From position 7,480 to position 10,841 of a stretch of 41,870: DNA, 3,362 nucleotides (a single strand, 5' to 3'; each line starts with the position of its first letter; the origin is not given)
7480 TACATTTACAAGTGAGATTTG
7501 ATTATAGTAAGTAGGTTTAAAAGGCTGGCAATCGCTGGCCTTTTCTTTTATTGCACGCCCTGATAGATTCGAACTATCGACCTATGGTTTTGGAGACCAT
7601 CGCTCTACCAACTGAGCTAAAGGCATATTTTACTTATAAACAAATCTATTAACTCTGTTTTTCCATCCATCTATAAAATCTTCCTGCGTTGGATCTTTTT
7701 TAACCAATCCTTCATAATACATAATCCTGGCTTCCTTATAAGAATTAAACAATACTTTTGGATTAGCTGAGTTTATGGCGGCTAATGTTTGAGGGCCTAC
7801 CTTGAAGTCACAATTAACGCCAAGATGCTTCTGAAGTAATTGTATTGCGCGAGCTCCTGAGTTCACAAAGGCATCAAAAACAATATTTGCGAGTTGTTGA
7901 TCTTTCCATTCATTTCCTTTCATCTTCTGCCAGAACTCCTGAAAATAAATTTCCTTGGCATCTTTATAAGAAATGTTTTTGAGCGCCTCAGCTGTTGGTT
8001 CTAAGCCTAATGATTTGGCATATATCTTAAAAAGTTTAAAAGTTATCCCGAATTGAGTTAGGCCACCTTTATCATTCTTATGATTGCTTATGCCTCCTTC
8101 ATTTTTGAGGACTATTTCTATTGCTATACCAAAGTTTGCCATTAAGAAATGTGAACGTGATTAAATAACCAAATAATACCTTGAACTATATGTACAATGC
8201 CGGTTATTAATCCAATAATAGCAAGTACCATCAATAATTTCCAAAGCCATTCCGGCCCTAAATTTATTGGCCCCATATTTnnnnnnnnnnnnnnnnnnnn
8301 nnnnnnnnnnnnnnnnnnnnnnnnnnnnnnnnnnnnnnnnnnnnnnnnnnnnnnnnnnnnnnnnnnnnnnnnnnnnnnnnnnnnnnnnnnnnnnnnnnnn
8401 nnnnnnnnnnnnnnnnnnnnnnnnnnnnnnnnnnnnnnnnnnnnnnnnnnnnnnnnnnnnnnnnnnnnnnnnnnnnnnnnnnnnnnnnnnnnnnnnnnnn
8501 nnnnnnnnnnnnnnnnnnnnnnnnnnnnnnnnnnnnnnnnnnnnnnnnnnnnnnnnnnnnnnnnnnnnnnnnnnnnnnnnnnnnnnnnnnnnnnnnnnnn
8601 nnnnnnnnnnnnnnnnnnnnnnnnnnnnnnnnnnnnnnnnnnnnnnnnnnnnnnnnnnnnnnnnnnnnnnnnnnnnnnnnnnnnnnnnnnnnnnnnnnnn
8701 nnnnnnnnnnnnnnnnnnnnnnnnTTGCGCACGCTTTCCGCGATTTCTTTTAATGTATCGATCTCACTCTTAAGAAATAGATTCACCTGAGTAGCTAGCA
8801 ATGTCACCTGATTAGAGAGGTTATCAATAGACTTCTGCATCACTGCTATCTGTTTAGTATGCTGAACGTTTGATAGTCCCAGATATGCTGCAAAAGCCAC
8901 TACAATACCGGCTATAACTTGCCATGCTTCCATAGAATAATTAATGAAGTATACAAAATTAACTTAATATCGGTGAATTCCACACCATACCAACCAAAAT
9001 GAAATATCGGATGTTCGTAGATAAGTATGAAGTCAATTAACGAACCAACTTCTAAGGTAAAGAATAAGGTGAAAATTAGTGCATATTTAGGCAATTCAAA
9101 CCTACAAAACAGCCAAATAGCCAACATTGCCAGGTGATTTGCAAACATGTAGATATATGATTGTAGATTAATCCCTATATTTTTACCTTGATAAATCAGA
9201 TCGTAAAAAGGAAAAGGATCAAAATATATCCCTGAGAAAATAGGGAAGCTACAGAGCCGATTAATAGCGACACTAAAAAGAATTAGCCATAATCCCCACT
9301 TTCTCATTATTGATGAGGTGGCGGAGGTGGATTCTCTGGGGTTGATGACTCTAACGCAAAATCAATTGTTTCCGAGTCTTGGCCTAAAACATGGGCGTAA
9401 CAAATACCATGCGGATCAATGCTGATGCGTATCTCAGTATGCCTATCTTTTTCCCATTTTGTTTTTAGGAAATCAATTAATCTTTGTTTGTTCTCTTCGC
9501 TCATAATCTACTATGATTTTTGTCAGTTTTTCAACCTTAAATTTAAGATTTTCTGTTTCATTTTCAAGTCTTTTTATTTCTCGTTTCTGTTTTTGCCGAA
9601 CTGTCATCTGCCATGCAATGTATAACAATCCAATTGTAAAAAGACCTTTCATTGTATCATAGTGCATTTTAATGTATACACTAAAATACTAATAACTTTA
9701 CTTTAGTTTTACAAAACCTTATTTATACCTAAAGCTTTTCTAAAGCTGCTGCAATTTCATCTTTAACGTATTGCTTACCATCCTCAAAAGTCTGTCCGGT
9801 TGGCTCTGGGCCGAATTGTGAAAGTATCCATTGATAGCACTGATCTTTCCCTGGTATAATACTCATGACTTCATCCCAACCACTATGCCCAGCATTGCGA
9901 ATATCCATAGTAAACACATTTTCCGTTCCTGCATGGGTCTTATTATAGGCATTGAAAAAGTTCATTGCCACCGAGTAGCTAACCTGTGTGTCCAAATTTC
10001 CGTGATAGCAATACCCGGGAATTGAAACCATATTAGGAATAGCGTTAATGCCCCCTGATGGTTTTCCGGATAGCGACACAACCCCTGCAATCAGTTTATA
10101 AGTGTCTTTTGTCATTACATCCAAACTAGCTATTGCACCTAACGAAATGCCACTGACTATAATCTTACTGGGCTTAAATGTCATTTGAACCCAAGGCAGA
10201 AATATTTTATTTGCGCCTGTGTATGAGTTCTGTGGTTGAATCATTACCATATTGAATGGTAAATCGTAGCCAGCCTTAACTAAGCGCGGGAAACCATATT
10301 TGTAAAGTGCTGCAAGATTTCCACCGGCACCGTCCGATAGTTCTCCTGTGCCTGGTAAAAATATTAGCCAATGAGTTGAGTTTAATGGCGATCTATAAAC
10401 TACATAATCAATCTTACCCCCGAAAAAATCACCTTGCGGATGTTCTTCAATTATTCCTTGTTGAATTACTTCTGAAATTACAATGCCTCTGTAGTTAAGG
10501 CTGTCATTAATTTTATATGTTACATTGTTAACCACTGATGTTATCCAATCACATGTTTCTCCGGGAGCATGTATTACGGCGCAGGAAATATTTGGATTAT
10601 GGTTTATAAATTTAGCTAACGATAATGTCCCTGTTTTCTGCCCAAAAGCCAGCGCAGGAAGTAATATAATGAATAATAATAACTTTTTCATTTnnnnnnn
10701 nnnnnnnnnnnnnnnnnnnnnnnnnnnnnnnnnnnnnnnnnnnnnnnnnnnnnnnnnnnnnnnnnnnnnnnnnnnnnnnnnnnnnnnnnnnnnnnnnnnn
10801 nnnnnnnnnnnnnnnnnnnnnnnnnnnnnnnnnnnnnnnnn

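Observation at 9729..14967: Tail fibre and two adjacent esterases all carry Bacteroidota-type export signals (Gln at +1)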

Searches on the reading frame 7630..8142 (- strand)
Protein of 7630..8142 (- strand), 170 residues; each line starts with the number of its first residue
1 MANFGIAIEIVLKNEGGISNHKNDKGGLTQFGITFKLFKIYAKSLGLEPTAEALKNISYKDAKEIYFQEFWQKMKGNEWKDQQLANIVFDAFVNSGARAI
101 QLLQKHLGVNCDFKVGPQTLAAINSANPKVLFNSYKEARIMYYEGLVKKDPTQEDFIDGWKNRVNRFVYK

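Call 8: search_protein_families(library=pfam, proteins=[window:7630-8142:-], max_evalue=0.001)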
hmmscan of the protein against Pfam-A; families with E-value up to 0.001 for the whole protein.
window:7630-8142:- (170 aa): 2 families
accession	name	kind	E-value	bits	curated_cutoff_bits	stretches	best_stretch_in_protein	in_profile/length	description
PF05838.17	Glyco_hydro_108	-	5.5e-22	78.5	21.2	1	9-96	2-85/85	Glycosyl hydrolase 108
PF09374.15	PG_binding_3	-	3e-16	59.8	24.6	1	98-164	1-75/76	Predicted Peptidoglycan domain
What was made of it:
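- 7630..9667 (-): Lysis cassette directly downstream: small coiled-coil and membrane proteins, then a GH108 endolysin (7630-8142). Pfam Glyco_hydro_108 plus PG_binding_3 (call 8).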

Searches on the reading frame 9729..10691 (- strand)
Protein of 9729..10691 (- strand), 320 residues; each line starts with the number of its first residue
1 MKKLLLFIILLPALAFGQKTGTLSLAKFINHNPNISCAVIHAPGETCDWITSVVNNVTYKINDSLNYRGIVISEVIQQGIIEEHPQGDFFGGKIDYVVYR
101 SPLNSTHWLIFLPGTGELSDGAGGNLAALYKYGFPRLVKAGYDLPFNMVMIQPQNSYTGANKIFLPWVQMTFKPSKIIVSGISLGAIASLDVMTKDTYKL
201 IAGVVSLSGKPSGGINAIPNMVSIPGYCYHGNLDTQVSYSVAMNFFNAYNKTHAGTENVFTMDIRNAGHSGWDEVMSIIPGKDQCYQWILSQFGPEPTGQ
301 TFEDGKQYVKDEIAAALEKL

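Call 5: search_protein_families(library=pfam, proteins=[window:9729-10691:-], max_evalue=0.1)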
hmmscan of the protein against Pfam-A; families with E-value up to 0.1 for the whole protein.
window:9729-10691:- (320 aa): 2 families
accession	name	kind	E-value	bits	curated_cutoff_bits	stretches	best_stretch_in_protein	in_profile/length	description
PF02230.22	Abhydrolase_2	-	1.3e-06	28.9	23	1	167-279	97-209/217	Phospholipase/Carboxylesterase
PF00326.27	Peptidase_S9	-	0.0023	17.9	22.6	0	228-294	149-211/213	Prolyl oligopeptidase family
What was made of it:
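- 9729..10691 (-): 320-aa alpha/beta-hydrolase esterase. Signal peptide is residues 1-17 (10641-10691). A variable 60-aa insert is followed by the catalytic domain. Pfam Abhydrolase_2 scores above its cut-off (call 5).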

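Call 6: search_protein_families(library=phrogs, proteins=[window:9729-10691:-], max_evalue=0.01)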
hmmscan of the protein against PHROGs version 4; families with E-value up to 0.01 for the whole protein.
window:9729-10691:- (320 aa): 0 families

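Call 11: search_dna_similar(query=window:9729-10691:-, collection=phages, mode=protein, max_rows=25)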
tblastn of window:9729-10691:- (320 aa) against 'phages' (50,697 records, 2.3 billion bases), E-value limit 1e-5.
No match.

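Call 14: find_homologous_proteins(query=window:9729-10691:-)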
Query window:9729-10691:- (320 aa): 13 proteins with E <= 0.001 among 3615 candidates.
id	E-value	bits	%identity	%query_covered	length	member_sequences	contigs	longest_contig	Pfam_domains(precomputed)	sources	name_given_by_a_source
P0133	2.0e-154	532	75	100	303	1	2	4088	PF02230.23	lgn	-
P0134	7.2e-153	527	74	100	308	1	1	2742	PF02230.23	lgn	-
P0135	1.4e-150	519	92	75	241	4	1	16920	PF02230.23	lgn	-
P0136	1.8e-149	515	73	100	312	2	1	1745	PF02230.23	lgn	-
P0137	1.2e-140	486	67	95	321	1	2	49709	PF02230.23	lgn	-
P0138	8.3e-95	336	63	70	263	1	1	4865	-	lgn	-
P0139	5.0e-77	277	52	76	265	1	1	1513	-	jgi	jgi:hypothetical protein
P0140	6.4e-75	270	53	73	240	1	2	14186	-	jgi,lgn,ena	-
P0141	3.8e-67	245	53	69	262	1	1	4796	-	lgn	-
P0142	5.2e-65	238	52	69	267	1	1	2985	PF02230.23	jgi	jgi:predicted peptidase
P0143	1.2e-60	223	49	71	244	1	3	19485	PF02230.23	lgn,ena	-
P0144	2.0e-55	206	48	71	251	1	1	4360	PF02230.23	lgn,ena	-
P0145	2.9e-55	206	49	67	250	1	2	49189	-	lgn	-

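Call 19: find_encoding_contigs(protein=P0137, flank=10000, max_places=3)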
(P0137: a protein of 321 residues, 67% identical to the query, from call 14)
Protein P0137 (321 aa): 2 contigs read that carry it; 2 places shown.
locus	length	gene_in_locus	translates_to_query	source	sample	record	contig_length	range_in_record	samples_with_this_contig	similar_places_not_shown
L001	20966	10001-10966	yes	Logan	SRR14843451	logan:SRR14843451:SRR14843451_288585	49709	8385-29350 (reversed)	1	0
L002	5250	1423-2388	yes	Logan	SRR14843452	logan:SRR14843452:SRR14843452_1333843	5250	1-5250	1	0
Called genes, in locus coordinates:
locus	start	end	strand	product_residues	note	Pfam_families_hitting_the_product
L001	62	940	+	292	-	-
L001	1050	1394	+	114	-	-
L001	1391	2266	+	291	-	-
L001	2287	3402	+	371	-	-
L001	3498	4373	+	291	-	-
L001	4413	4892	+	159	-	-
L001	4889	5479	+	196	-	-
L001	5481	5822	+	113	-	-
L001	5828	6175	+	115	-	-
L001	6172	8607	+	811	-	-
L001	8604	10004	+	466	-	PF00657:Lipase_GDSL, PF13472:Lipase_GDSL_2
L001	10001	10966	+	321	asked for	PF02230:Abhydrolase_2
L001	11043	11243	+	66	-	-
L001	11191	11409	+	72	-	-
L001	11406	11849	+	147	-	-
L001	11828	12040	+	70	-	-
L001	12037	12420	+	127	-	-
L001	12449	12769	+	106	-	-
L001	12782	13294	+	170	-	PF05838:Glyco_hydro_108, PF09374:PG_binding_3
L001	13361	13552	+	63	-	PF07463:NUMOD4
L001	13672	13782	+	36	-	-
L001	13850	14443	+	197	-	-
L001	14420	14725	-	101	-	-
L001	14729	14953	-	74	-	-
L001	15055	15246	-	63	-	-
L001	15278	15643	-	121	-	-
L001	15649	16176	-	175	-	-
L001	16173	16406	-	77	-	-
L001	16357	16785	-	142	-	-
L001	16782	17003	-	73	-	-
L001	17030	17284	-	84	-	PF12961:DUF3850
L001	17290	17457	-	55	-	-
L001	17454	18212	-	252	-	-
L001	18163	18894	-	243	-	-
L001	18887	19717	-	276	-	-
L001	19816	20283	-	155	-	-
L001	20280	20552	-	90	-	-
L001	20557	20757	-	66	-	-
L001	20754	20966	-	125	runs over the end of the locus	-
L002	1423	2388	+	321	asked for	PF02230:Abhydrolase_2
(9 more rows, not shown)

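Call 36: find_encoding_contigs(protein=P0145, flank=8000, max_places=2)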
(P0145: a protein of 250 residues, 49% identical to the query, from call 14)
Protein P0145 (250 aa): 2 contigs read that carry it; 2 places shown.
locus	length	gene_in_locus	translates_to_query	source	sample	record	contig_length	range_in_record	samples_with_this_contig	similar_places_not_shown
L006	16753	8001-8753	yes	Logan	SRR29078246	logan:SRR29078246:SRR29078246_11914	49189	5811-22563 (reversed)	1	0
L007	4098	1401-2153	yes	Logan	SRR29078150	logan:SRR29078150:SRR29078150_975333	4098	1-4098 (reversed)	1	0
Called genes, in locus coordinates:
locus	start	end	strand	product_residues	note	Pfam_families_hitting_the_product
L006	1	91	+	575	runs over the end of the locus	PF00270:DEAD (weak), PF04851:ResIII, PF18766:SWI2_SNF2 (faint), PF00271:Helicase_C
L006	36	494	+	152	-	-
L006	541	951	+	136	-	-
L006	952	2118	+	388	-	PF13481:AAA_25 (weak)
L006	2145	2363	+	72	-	-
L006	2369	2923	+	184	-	-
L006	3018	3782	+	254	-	-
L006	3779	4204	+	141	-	-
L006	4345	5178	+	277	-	PF03592:Terminase_2 (weak)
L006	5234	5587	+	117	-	-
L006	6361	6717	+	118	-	-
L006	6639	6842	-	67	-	-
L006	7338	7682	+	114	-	-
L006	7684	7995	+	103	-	PF13223:DUF4031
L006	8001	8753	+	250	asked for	-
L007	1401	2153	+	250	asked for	-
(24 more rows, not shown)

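Call 37: find_encoding_contigs(protein=P0140, flank=8000, max_places=2)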
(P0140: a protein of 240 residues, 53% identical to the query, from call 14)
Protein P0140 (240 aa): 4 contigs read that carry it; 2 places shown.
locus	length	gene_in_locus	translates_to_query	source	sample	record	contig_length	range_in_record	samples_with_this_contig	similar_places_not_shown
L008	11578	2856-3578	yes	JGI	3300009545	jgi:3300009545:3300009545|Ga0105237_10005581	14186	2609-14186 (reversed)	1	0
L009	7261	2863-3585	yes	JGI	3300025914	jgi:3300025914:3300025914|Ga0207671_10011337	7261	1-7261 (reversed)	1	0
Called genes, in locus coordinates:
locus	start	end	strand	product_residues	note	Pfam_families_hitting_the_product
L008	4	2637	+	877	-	-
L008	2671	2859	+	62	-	-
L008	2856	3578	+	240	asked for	-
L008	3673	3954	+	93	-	-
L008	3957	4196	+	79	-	-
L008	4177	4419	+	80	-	-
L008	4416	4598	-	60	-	-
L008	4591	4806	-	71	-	-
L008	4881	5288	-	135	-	-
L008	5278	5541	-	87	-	-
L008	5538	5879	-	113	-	-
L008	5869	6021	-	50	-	-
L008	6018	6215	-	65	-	-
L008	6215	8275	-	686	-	PF01612:DNA_pol_A_exo1, PF00476:DNA_pol_A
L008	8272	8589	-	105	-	PF01844:HNH (weak), PF14279:HNH_5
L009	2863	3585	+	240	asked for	-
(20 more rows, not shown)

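Call 58: search_solved_structures(query=A2, max_evalue=0.01)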
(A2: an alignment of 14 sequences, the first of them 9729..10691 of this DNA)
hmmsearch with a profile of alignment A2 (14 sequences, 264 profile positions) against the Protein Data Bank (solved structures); distinct sequences matched with E-value up to 0.01: 1.
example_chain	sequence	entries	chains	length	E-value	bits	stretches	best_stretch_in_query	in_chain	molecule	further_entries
4q82_A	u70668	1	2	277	1.4e-05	27.5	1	47-232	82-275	Phospholipase/Carboxylesterase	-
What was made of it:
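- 9729..10691 (-): A family profile hits PDB 4q82, a phospholipase/carboxylesterase, at E = 1.4e-5 (call 58).
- On Alpha/beta-hydrolase, Abhydrolase_2 (phospholipase/carboxylesterase): PDB 4q82 hit at E = 1.4e-5 (call 58).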

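Call 76: search_protein_families(library=ncbifam, proteins=[window:9729-10691:-], max_evalue=0.1)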
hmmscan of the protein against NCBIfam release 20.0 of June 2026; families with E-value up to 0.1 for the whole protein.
window:9729-10691:- (320 aa): 2 families
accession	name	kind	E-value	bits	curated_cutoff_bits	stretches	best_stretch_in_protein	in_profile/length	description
NF050058.1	e_dPHAscl_type1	hypoth_equivalog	0.021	14.3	150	1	170-234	99-158/276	extracellular catalytic domain type 1 short-chain-length polyhydroxyalkanoate depolymerase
NF050059.1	e_dPHAscl_type2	hypoth_equivalog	0.026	13.9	280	0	212-270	82-139/305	extracellular catalytic domain type 2 short-chain-length polyhydroxyalkanoate depolymerase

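Call 80: search_protein_families(library=phrogs, proteins=[L001:5828-6175:+], max_evalue=0.05)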
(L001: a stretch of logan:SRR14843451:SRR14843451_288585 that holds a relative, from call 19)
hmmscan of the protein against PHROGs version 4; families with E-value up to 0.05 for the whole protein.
L001:5828-6175:+ (115 aa): 0 families

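Call 81: search_protein_families(library=pfam, proteins=[L001:5828-6175:+], max_evalue=0.05)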
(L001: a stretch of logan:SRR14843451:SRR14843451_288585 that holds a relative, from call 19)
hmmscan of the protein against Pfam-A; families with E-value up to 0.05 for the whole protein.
L001:5828-6175:+ (115 aa): 0 families
